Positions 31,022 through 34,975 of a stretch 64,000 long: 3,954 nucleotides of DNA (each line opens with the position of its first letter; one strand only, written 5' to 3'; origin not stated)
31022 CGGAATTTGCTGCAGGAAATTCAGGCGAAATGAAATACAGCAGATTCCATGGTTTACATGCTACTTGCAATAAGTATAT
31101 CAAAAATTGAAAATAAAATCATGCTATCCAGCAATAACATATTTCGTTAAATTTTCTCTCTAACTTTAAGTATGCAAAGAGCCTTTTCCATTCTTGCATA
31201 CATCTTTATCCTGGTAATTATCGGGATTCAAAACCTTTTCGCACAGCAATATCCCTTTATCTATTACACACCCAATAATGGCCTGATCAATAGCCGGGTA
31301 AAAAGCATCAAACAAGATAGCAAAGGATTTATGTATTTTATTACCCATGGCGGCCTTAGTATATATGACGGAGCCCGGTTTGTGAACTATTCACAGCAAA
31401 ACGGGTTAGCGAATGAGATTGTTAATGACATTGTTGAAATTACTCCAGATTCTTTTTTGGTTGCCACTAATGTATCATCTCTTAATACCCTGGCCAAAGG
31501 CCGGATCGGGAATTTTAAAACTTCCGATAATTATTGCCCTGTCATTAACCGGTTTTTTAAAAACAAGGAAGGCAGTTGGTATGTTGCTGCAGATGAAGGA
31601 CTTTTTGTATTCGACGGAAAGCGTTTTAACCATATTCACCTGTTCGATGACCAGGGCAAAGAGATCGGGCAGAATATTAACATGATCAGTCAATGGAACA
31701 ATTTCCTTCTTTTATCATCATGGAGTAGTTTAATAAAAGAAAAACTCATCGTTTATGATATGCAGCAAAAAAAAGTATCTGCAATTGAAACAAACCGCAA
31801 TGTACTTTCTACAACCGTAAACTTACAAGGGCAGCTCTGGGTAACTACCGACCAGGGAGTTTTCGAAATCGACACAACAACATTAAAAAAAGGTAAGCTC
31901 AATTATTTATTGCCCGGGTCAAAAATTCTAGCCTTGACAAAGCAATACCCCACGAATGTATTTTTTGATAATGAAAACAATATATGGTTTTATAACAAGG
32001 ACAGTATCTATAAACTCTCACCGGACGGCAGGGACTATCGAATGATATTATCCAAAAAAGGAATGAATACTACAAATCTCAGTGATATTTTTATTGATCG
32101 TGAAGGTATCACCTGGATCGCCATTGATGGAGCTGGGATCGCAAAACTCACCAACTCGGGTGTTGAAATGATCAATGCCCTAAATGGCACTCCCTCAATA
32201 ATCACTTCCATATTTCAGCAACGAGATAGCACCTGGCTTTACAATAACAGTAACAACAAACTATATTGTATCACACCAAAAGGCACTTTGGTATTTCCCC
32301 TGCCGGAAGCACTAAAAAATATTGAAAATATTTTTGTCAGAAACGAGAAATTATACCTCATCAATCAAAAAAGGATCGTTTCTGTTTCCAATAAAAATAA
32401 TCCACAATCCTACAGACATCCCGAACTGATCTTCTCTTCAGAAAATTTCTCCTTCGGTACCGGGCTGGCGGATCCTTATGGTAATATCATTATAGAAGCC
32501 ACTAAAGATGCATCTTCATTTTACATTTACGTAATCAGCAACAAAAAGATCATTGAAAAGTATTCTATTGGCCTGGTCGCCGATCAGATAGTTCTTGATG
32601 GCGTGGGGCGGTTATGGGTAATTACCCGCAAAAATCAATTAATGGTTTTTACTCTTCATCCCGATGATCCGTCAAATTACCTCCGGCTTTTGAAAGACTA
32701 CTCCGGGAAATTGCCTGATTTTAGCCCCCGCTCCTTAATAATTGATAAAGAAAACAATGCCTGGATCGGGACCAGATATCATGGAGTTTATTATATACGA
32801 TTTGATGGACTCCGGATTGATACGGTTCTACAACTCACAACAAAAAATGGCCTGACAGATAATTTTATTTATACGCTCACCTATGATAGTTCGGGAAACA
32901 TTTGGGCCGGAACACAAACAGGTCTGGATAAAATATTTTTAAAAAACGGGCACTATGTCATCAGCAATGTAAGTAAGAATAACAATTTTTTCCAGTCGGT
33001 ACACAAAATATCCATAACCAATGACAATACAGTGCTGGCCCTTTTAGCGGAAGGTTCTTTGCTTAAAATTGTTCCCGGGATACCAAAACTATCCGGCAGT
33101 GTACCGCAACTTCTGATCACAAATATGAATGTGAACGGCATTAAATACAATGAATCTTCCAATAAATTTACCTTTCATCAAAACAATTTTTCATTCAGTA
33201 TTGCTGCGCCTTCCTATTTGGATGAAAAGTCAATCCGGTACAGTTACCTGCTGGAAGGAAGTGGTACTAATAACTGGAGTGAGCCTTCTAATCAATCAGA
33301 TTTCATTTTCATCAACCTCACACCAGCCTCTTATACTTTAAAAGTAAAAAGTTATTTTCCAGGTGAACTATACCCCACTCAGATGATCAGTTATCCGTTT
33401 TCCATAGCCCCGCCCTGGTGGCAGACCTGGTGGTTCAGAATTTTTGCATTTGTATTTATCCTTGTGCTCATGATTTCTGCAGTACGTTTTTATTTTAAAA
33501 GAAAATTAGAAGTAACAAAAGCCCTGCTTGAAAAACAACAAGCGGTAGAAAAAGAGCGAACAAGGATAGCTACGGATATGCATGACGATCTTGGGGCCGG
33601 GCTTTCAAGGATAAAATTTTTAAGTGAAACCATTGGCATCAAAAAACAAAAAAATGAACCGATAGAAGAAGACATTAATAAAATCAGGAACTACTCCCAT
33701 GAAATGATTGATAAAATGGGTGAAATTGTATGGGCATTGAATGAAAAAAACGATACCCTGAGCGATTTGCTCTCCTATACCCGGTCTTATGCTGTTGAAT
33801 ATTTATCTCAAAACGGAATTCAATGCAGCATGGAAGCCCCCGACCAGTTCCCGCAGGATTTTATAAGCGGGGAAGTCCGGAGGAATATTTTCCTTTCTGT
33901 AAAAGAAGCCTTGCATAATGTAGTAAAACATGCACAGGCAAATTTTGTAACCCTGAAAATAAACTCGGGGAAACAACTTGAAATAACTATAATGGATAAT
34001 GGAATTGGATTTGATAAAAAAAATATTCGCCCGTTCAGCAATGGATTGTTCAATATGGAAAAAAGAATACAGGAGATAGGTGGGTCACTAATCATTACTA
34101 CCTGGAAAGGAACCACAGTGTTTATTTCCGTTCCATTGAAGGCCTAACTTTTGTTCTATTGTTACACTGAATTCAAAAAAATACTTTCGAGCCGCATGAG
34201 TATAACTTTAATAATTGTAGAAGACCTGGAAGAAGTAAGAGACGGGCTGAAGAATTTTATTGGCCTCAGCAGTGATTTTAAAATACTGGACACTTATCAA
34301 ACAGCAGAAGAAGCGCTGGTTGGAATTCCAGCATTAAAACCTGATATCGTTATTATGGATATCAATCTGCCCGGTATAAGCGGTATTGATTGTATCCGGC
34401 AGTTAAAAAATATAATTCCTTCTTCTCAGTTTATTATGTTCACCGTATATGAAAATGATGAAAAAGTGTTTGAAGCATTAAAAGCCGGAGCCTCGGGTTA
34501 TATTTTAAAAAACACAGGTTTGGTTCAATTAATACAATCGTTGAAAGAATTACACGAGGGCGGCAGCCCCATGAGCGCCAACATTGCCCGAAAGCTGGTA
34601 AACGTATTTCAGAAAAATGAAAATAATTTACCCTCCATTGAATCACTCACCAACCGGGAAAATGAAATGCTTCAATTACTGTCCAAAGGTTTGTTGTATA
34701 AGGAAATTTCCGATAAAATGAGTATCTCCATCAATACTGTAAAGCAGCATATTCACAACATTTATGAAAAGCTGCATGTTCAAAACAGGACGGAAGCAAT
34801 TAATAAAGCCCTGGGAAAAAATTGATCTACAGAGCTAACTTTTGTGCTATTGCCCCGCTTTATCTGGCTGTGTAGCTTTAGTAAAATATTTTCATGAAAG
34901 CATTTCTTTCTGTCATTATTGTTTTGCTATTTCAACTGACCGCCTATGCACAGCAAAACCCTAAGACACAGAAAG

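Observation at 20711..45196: Two diverged tandem cassettes of Y_Y_Y-type sensor kinase + LuxR regulator, each followed by a block of uncharacterised secreted proteins (candidate undescribed envelope/extracellular system)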

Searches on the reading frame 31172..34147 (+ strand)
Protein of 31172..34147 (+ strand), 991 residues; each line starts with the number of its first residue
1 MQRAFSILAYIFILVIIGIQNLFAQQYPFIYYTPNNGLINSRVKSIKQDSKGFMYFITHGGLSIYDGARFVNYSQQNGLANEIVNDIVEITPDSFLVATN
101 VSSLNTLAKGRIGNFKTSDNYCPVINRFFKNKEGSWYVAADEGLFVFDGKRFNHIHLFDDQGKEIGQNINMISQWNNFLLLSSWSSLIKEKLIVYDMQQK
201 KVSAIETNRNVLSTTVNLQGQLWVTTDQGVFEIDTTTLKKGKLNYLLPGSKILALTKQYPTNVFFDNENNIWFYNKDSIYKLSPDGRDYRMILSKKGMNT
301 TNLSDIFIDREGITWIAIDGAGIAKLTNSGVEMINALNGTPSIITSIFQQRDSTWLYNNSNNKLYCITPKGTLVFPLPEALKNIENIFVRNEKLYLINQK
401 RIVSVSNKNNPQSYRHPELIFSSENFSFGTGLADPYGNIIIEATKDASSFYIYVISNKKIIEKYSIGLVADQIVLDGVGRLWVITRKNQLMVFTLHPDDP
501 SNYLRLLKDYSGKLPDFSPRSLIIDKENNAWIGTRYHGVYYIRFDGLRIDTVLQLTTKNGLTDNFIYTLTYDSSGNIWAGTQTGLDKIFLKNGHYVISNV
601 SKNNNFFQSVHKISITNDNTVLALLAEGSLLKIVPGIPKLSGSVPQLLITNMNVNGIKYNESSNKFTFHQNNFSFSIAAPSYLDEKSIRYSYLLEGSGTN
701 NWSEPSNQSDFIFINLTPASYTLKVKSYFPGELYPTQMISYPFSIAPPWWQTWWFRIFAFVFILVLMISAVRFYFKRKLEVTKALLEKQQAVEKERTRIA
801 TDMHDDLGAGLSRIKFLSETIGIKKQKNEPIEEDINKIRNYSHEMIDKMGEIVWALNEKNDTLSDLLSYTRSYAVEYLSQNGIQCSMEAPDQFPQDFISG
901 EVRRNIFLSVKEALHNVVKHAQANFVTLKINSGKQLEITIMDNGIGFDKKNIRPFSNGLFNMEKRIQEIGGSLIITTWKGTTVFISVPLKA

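Call 4: search_protein_families(library=pfam, max_evalue=0.01, proteins=[window:31172-34147:+])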
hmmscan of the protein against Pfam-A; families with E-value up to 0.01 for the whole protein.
window:31172-34147:+ (991 aa): 7 families
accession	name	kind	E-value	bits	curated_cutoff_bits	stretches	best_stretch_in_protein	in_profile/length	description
PF07494.17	Reg_prop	-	1.4e-13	49.7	20.4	1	560-582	1-23/24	Two component regulator propeller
PF02518.31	HATPase_c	-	3e-10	40.9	26.4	1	907-990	7-110/111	Histidine kinase-, DNA gyrase B-, and HSP90-like ATPase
PF07730.19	HisKA_3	-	5.7e-09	36.8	24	1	795-859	1-66/68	Histidine kinase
PF07495.19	Y_Y_Y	-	6.5e-05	23.2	26.6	1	682-728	2-47/65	Y_Y_Y domain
PF13581.12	HATPase_c_2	-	0.0006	20.3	27.4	1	899-954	25-86/127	Histidine kinase-like ATPase domain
PF13589.12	HATPase_c_3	-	0.0038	17.7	25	0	910-964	7-61/137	Histidine kinase-, DNA gyrase B-, and HSP90-like ATPase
PF08450.18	SGL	-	0.005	16.9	26.3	0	184-251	16-80/246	SMP-30/Gluconolactonase/LRE-like region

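Call 71: search_protein_families(library=ncbifam, max_evalue=0.001, proteins=[window:31172-34147:+])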
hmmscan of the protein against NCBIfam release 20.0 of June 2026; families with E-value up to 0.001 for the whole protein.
window:31172-34147:+ (991 aa): 10 families
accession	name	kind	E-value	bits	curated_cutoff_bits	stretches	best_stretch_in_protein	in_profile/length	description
NF052443.1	SensHisKinMctS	equivalog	1.5e-20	73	700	1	760-989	218-448/457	two-component system sensor histidine kinase MctS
NF008649.0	PRK11644.1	equivalog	1.6e-20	73.4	408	1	776-989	287-496/499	signal transduction histidine-protein kinase/phosphatase UhpB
NF052531.1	Strep_LiaS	equivalog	2.1e-17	63.4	450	1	901-989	236-327/328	envelope stress sensor histidine kinase LiaS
NF052228.1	T9SS_PorZ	equivalog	1.4e-14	53.6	260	1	456-536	469-551/757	type IX secretion system anionic LPS delivery protein PorZ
NF007896.0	PRK10600.1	equivalog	4.2e-14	52.1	578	1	787-977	382-571/598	nitrate/nitrite two-component system sensor histidine kinase NarX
NF047786.1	his_kin_MadS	equivalog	5.1e-12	45.6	500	1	787-977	222-421/434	MadS family sensor histidine kinase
NF008184.0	PRK10935.1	equivalog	9.1e-12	44.4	553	1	775-988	342-558/565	nitrate/nitrite two-component system sensor histidine kinase NarQ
NF033792.0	ActS_PrrB_HisK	equivalog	1.9e-07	30.3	350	1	735-950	143-356/423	ActS/PrrB/RegB family redox-sensitive histidine kinase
NF047322.1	HK_morpho_MacS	equivalog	3.1e-05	23.3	300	1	781-988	168-367/367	MacS family sensor histidine kinase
NF045988.1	HisKinRegBRhodob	equivalog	0.0004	18.8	570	1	777-952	194-370/462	sensor histidine kinase RegB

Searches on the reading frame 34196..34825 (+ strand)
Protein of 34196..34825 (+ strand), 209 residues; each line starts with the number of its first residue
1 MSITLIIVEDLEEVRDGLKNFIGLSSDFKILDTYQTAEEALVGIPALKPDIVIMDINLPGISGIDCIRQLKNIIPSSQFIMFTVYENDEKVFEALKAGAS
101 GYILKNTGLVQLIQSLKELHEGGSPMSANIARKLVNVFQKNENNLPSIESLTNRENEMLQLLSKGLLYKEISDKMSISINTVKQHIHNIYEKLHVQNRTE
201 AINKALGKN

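Call 4: search_protein_families(library=pfam, max_evalue=0.01, proteins=[window:34199-34825:+])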
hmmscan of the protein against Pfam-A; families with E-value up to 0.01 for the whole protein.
window:34199-34825:+ (208 aa): 6 families
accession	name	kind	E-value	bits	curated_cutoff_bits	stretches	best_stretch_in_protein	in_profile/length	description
PF00072.30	Response_reg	-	1.9e-23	83.2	30.2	1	5-115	2-110/111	Response regulator receiver domain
PF00196.25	GerE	-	1.6e-17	63.3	23.5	1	148-203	1-56/57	Bacterial regulatory proteins, luxR family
PF08281.18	Sigma70_r4_2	-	5.9e-06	26.3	25.7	1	147-192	8-54/54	Sigma-70, region 4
PF04545.22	Sigma70_r4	-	0.00043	20.2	24.1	1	148-192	3-48/50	Sigma-70, region 4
PF14493.12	HTH_40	-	0.0041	17.8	27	0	156-193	4-41/89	Helix-turn-helix domain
PF12840.13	HTH_20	-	0.0072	16.7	27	0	157-186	9-40/51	Helix-turn-helix domain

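Call 71: search_protein_families(library=ncbifam, max_evalue=0.001, proteins=[window:34196-34825:+])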
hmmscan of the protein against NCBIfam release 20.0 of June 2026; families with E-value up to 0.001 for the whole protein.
window:34196-34825:+ (209 aa): 92 families (the best 25 are shown)
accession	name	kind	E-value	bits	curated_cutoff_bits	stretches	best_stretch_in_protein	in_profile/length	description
NF007935.0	PRK10651.1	equivalog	4.9e-39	133.7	250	1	3-202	7-207/216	two-component system response regulator NarL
NF047785.1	respo_reg_MadR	equivalog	5.9e-38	130.3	300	1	3-205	1-203/209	MadR family response regulator transcription factor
NF052445.1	RespRegMctR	equivalog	1e-37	129.6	300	1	3-205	2-199/205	two-component system response regulator MctR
NF011896.0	PRK15369.1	equivalog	1.2e-36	126.3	242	1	2-205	3-204/211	two component system response regulator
NF007708.0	PRK10403.1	equivalog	2.4e-30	105.6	343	1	4-201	8-204/215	nitrate/nitrite response regulator protein NarP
NF007018.1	PRK09483.1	equivalog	4.6e-29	101.6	280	1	3-202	2-200/217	UvrY/SirA/GacA family response regulator transcription factor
NF007685.0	PRK10360.1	equivalog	1.4e-28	100.1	258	1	3-203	2-190/196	response regulator transcription factor UhpA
NF041830.1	RR_TF_ErdR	exception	1.7e-20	73.7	390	1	6-201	5-201/213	response regulator transcription factor ErdR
NF007403.0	PRK09935.1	equivalog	3.6e-19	69.2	271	1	5-205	6-204/210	fimbria biosynthesis transcriptional regulator FimZ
NF006900.1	PRK09390.1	equivalog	1.2e-18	67.4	255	1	4-206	6-198/203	response regulator FixJ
NF007419.0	PRK09958.1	equivalog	3.5e-18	65.9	251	1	5-197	3-190/204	acid-sensing system DNA-binding response regulator EvgA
NF007505.1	PRK10100.1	equivalog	4.4e-17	62.4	250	1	108-205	102-199/204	biofilm master transcriptional regulator CsgD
NF041367.1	CheY_Halo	equivalog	9.8e-17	61.4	200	1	6-111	2-105/114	chemotaxis protein CheY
NF001965.0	PRK00742.1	subfamily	1.7e-15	57.1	293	1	2-109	3-111/357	chemotaxis-specific protein-glutamate methyltransferase CheB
TIGR02875.1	spore_0_A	equivalog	2.2e-14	53.3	200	1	3-140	3-139/262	sporulation transcription factor Spo0A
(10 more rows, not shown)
